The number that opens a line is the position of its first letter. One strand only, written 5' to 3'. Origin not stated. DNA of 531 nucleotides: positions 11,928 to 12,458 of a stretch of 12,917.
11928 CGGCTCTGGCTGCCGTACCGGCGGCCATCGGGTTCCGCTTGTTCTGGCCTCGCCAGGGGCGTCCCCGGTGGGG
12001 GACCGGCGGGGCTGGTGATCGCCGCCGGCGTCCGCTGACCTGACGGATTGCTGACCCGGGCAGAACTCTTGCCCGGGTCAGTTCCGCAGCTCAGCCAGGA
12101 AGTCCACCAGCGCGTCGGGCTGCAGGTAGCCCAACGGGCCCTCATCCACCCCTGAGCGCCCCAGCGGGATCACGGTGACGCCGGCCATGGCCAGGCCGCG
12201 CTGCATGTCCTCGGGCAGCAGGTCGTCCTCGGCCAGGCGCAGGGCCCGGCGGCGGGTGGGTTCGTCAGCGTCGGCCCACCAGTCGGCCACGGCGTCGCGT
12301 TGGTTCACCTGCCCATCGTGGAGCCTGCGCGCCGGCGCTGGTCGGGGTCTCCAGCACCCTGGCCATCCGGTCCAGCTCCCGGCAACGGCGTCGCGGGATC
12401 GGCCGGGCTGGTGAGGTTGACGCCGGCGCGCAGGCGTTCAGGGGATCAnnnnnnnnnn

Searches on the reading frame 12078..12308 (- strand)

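Call 12: search_protein_families(library=pfam, proteins=[window:12078-12308:-], max_evalue=0.1)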
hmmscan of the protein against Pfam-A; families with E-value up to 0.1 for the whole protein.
window:12078-12308:- (76 aa): 1 family
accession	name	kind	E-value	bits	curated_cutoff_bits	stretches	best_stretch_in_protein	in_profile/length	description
PF22011.2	DUF6931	-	0.054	14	27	1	5-29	51-75/145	Family of unknown function (DUF6931)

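Call 79: search_protein_families(library=padloc, proteins=[window:12078-12308:-], max_evalue=0.01)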
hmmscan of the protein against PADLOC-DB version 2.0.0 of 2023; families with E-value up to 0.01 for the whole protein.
window:12078-12308:- (76 aa): 0 families
